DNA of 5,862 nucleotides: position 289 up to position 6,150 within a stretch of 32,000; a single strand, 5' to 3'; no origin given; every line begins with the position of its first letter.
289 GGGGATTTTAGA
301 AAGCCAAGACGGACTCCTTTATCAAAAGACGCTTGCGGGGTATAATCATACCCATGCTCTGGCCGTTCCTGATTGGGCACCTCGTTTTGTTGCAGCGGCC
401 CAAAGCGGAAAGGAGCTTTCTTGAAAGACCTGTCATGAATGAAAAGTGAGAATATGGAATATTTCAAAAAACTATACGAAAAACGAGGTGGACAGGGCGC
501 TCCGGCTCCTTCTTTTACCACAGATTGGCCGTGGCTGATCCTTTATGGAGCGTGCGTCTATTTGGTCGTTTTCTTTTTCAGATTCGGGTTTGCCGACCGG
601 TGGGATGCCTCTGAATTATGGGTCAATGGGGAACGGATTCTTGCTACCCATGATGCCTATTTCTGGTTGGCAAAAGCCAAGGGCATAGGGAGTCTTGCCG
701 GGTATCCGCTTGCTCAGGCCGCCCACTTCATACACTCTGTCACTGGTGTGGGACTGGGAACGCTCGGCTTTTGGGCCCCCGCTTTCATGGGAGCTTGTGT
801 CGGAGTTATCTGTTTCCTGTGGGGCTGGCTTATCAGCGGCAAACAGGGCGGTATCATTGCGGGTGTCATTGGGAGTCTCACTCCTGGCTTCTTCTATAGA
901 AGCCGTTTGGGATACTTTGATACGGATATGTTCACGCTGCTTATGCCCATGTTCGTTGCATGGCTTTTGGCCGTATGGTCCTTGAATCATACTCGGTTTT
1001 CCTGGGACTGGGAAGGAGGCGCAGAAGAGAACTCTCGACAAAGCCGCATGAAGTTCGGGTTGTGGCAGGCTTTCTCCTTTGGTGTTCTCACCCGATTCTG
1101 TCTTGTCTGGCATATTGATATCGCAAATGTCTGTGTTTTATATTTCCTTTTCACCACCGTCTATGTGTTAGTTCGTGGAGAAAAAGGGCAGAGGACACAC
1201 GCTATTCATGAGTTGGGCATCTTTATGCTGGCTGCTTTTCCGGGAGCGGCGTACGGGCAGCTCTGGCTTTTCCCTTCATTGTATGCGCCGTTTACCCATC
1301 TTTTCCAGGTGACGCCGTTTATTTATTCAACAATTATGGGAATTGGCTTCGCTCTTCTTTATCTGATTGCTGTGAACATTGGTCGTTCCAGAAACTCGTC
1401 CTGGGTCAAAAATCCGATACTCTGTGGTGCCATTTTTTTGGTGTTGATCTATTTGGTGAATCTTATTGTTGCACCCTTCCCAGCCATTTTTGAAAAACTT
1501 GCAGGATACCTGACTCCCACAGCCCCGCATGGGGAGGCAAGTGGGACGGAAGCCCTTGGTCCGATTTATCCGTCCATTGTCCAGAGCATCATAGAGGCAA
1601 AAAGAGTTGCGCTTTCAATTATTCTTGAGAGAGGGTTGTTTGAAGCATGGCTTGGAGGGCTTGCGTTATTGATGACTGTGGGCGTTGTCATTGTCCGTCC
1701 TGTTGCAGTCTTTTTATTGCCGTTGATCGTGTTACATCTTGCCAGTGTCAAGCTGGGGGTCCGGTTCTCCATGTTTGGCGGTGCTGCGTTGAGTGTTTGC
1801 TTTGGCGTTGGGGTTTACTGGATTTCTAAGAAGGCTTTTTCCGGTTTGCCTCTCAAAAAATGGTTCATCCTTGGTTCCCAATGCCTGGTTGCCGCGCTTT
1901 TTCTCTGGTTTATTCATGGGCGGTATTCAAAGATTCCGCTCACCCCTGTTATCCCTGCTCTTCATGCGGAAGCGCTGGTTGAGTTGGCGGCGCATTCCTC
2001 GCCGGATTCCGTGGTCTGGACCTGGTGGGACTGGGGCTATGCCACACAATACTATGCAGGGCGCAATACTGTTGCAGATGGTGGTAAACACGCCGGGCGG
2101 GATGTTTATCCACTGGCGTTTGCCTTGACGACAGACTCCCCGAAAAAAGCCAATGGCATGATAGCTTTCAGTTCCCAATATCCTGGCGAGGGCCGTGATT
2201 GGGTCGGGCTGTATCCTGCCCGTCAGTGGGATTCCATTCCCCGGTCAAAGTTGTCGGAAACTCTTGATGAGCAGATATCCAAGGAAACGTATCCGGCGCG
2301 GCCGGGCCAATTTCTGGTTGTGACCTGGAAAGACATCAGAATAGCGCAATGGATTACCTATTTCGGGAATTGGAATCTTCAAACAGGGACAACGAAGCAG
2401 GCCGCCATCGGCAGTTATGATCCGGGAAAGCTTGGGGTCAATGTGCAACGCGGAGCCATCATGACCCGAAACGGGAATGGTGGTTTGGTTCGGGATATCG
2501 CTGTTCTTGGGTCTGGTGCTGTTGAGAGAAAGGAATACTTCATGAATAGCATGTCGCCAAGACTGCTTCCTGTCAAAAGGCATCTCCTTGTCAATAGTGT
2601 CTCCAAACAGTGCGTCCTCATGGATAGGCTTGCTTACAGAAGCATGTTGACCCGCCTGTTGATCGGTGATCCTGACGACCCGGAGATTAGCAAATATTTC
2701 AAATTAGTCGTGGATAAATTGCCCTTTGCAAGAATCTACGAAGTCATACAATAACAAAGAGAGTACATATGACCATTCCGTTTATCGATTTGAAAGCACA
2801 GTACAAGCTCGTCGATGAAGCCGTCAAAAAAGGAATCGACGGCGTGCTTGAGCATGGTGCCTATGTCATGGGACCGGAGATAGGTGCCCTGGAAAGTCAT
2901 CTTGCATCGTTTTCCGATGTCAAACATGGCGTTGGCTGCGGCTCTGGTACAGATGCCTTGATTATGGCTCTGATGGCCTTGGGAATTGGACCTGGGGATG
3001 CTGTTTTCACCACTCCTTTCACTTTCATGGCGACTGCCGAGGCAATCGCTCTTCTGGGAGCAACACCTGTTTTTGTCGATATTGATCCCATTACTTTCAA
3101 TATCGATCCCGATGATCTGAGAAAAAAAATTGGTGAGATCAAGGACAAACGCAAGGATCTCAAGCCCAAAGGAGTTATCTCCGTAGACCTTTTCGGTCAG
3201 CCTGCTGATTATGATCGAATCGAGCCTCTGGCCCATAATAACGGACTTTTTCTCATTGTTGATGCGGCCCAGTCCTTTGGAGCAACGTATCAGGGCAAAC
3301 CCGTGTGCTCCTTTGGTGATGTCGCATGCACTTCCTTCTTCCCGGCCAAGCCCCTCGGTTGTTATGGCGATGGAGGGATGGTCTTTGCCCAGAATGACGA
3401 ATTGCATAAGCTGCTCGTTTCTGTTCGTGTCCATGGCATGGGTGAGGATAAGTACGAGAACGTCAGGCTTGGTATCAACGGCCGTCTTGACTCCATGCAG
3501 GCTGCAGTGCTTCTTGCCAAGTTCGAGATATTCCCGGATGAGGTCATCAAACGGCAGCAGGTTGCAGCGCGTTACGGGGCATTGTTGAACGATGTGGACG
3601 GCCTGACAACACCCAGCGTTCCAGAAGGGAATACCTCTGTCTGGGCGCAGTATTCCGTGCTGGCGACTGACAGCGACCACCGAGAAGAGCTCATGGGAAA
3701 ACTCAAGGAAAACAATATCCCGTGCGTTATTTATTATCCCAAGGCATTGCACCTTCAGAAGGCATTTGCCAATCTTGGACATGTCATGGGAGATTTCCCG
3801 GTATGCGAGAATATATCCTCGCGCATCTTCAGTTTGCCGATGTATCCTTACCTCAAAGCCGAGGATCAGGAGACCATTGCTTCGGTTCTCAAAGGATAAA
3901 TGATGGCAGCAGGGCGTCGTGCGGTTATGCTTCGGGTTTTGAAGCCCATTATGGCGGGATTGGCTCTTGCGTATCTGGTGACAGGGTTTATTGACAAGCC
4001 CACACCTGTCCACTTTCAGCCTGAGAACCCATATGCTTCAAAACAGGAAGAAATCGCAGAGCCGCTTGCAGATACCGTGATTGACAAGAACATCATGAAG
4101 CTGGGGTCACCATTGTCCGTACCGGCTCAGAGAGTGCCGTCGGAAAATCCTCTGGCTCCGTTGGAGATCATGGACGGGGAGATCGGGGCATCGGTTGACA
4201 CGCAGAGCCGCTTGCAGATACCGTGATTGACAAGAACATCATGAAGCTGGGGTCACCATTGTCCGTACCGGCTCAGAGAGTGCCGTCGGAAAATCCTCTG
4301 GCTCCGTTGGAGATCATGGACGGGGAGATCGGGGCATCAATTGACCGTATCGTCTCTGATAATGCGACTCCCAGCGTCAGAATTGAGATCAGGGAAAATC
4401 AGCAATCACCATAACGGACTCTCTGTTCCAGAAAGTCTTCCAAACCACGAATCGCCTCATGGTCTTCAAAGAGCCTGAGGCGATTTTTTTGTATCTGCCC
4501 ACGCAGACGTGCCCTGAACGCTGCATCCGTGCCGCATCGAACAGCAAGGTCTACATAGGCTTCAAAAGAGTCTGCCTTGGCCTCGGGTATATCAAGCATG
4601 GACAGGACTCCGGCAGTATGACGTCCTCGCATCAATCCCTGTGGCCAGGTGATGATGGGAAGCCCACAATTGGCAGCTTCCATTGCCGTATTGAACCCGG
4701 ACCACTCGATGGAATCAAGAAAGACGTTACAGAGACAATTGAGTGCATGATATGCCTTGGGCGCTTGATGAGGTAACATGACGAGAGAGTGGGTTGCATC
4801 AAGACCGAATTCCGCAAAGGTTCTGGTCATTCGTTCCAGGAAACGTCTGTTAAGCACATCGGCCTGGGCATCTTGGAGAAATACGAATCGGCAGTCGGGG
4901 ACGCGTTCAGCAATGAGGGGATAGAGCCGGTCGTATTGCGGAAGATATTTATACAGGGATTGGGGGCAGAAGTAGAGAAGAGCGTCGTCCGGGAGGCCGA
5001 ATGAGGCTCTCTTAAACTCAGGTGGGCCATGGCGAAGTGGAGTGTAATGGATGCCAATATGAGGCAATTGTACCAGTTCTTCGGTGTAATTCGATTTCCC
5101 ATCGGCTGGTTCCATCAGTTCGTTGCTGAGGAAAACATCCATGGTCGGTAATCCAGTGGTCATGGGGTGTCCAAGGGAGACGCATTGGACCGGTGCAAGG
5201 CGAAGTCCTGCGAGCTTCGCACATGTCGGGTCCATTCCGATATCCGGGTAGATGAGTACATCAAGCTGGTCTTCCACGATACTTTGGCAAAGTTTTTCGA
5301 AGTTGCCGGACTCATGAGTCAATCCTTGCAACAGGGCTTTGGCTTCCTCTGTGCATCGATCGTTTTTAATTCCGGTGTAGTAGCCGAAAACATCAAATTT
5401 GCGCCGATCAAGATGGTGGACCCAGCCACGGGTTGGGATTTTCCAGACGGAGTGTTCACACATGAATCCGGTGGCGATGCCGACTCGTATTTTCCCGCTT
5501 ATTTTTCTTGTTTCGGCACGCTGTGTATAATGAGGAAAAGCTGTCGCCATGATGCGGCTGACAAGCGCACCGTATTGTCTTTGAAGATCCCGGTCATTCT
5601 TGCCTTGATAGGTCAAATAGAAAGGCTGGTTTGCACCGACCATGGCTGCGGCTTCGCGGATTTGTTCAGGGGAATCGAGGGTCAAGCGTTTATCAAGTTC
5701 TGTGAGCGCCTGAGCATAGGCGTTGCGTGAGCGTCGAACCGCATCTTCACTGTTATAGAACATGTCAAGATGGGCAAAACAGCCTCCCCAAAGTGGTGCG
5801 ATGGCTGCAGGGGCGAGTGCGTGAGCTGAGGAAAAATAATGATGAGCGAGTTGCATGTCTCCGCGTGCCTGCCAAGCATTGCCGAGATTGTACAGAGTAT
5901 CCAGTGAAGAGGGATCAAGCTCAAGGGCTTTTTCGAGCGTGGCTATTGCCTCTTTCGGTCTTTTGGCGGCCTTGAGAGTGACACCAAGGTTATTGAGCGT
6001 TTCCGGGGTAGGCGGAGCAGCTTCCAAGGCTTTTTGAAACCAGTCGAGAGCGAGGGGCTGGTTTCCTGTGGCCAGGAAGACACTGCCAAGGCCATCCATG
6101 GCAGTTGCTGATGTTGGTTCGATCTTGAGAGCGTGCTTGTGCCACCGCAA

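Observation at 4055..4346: Near-perfect 146-bp tandem duplication that frameshifts the gene immediately downstream of pglB-degT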

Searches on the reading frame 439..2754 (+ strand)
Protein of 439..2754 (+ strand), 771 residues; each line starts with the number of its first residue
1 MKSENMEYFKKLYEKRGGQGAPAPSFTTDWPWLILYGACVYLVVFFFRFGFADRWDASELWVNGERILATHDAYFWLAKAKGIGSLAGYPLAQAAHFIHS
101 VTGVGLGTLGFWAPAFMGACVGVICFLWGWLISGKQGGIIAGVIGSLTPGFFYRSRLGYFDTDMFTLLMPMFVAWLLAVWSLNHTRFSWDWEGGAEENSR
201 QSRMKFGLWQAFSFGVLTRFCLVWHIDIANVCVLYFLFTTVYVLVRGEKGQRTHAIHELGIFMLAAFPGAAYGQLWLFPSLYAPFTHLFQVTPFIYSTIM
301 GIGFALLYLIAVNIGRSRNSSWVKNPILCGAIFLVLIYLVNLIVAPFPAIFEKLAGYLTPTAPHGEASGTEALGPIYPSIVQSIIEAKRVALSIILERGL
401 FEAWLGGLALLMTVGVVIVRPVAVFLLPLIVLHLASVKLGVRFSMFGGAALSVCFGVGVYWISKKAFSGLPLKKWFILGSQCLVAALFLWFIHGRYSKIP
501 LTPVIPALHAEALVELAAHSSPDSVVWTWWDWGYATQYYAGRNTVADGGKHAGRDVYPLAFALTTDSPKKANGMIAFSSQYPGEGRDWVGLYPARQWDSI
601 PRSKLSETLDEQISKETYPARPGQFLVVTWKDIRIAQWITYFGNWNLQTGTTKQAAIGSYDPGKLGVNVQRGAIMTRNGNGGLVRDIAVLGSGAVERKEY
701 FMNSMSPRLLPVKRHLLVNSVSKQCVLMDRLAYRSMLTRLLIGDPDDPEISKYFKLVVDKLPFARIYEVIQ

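Call 6: search_protein_families(library=pfam, proteins=[window:439-2754:+], max_evalue=0.1)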
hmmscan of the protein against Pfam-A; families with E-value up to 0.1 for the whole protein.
window:439-2754:+ (771 aa): 2 families
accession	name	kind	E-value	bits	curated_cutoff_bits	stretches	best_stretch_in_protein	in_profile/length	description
PF21436.2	STT3-PglB_core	-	1.8e-35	122.8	23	1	523-649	2-131/131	STT3/PglB/AglB core domain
PF02516.20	STT3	-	1.6e-11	44.8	24.5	1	94-446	82-355/405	Oligosaccharyl transferase STT3, N-terminal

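Call 27: find_encoding_contigs(protein=window:439-2754:+, flank=6000, max_places=10)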
Protein window:439-2754:+ (771 aa): 1 contig read that carries it; 1 place shown.
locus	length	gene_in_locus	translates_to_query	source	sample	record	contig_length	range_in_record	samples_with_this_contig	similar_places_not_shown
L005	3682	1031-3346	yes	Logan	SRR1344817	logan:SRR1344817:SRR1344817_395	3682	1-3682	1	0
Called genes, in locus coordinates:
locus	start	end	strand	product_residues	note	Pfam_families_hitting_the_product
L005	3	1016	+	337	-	?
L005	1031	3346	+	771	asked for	PF02516:STT3, PF21436:STT3-PglB_core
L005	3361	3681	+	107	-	?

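Call 39: search_protein_families(library=ncbifam, proteins=[window:439-2754:+], max_evalue=0.01)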
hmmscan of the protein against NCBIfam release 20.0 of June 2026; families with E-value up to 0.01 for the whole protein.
window:439-2754:+ (771 aa): 2 families
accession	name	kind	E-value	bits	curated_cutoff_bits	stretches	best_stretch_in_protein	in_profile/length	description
NF050801.1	ProtGlycPglB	equivalog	1.8e-23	82.9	1300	2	375-581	305-508/713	undecaprenyl-diphosphooligosaccharide--protein glycotransferase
TIGR04154.1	archaeo_STT3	subfamily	3.7e-10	38.8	450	1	102-463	90-437/831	oligosaccharyl transferase, archaeosortase A system-associated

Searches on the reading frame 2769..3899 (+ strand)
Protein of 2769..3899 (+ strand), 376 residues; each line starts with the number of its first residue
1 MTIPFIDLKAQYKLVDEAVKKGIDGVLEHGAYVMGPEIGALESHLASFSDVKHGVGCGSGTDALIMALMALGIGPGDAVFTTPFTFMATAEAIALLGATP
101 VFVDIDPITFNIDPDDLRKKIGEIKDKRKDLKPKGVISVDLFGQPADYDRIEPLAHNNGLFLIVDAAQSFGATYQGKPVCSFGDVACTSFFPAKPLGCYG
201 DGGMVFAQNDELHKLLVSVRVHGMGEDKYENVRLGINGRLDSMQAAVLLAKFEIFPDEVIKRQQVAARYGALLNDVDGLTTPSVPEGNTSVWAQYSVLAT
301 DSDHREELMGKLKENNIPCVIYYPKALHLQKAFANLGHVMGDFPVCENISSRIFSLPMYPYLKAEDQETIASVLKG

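Call 6: search_protein_families(library=pfam, proteins=[window:2769-3899:+], max_evalue=0.1)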
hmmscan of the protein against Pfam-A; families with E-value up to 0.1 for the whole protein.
window:2769-3899:+ (376 aa): 4 families
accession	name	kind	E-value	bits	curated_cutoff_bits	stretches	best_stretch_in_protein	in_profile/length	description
PF01041.23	DegT_DnrJ_EryC1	-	4.6e-106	355.5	19.8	1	17-374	5-359/360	DegT/DnrJ/EryC1/StrS aminotransferase family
PF00155.27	Aminotran_1_2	-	8.8e-08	32.2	19.7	1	15-166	19-186/361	Aminotransferase class I and II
PF01212.27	Beta_elim_lyase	-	0.0015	18.3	27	1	27-258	23-215/288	Beta-eliminating lyase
PF00266.25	Aminotran_5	-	0.083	12.3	21.5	0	60-171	70-181/371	Aminotransferase class-V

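Call 39: search_protein_families(library=ncbifam, proteins=[window:2769-3899:+], max_evalue=0.01)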
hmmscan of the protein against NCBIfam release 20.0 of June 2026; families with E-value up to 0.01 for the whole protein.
window:2769-3899:+ (376 aa): 12 families
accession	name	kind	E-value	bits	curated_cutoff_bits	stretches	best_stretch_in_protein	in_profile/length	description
TIGR03588.1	PseC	equivalog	7.5e-67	225.9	423.5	1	15-374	9-376/380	UDP-4-amino-4,6-dideoxy-N-acetyl-beta-L-altrosamine transaminase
TIGR04181.1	NHT_00031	hypoth_equivalog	7.4e-54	183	420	1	35-357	29-357/359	LegC family aminotransferase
NF008687.0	PRK11706.1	equivalog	3e-50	171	375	1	52-374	47-370/375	dTDP-4-amino-4,6-dideoxygalactose transaminase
NF008658.2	PRK11658.1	equivalog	1.4e-47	162.1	631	1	21-374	18-373/379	UDP-4-amino-4-deoxy-L-arabinose aminotransferase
TIGR04427.1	PLP_DesI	equivalog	4.1e-46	157.9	650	1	35-374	51-379/390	dTDP-4-dehydro-6-deoxyglucose aminotransferase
TIGR02379.1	ECA_wecE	subfamily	1.8e-40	138.9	434.85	1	45-374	40-371/376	dTDP-4-amino-4,6-dideoxy-D-glucose transaminase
NF011936.0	PRK15407.1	equivalog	3.6e-37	128.1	423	2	20-223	50-251/440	lipopolysaccharide biosynthesis protein RfbH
TIGR00858.1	bioF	equivalog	0.0029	16.4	426.45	1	40-176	70-199/365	8-amino-7-oxononanoate synthase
NF006488.0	PRK08912.1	equivalog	0.0033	16.4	498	1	59-122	94-157/387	aminotransferase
NF006569.0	PRK09082.1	subfamily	0.0063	15.7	420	1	54-123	93-162/386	methionine aminotransferase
TIGR01825.1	gly_Cac_T_rel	subfamily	0.0064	15.2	535.4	1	41-172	83-206/385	BioF/Kbl family PLP-dependent acyltransferase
NF004125.0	PRK05613.1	equivalog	0.0069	14.9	765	1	35-185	68-209/437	O-acetylhomoserine/O-acetylserine sulfhydrylase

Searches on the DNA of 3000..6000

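Call 49: search_rna_families(source=window, start=3000, end=6000, threshold=evalue, max_evalue=1)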
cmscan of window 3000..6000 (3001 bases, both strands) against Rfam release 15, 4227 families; matches with E-value up to 1: 1.
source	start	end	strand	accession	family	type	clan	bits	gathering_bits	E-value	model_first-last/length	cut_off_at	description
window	5900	5921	+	RF01145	sR14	Gene; snRNA; snoRNA; CD-box;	-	14.8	38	0.97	1-54/54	no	Small nucleolar RNA sR14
